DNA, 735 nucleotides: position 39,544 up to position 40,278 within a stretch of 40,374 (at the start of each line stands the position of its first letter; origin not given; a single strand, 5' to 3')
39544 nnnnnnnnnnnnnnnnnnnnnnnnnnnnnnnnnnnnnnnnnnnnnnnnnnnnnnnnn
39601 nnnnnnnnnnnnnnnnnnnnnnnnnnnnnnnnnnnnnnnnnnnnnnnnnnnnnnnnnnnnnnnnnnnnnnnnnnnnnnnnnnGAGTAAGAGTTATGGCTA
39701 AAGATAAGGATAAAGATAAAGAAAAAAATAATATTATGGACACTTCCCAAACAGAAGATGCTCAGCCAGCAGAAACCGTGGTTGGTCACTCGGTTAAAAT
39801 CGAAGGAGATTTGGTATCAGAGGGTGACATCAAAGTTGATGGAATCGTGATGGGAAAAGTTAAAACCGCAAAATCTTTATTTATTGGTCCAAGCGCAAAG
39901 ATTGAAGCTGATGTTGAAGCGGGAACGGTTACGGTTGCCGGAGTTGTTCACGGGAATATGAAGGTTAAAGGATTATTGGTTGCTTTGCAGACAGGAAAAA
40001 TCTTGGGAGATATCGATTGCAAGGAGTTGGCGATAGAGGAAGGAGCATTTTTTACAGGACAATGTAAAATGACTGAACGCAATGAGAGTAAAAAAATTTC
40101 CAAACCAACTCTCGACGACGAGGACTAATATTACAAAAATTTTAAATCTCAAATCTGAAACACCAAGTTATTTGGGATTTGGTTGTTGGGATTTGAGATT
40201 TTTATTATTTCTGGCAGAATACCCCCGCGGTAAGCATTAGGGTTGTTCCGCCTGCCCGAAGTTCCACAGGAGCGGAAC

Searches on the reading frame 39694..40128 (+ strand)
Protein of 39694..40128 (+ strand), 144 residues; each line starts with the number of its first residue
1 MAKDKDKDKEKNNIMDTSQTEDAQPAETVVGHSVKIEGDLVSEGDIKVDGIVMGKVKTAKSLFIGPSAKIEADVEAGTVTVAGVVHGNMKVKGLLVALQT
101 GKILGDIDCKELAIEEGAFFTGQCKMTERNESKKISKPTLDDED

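Call 16: find_encoding_contigs(protein=window:39694-40128:+, flank=10000, max_places=4)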
Protein window:39694-40128:+ (144 aa): 7 contigs read that carry it; 4 places shown.
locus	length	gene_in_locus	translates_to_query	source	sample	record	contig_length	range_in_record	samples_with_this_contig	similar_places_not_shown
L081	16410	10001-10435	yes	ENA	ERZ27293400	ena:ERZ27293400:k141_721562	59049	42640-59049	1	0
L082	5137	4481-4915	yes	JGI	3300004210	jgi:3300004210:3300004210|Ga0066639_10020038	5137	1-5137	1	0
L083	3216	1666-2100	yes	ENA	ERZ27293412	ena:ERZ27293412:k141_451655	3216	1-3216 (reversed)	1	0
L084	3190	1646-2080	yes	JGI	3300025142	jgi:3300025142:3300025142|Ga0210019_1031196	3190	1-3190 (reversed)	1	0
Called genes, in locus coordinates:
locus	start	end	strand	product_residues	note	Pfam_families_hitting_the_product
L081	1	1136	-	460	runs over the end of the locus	PF13742:tRNA_anti_2, PF01336:tRNA_anti-codon (weak), PF02601:Exonuc_VII_L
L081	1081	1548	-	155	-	PF00588:SpoU_methylase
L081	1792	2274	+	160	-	PF00474:SSF (faint)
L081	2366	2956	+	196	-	-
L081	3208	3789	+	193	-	-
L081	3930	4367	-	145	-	PF00293:NUDIX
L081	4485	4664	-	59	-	-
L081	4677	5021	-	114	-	PF00300:His_Phos_1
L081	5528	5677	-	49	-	-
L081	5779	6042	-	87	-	-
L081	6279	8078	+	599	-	PF04932:Wzy_C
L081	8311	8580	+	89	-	-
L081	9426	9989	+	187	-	PF14584:DUF4446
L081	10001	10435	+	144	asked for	PF04519:Bactofilin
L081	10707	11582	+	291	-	PF00781:DAGK_cat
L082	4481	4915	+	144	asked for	PF04519:Bactofilin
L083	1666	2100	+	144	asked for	PF04519:Bactofilin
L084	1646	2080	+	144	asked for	PF04519:Bactofilin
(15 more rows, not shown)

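Call 84: search_protein_families(library=ncbifam, proteins=[window:39694-40128:+], max_evalue=0.01)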
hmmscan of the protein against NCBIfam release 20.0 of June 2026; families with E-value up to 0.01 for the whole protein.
window:39694-40128:+ (144 aa): 0 families
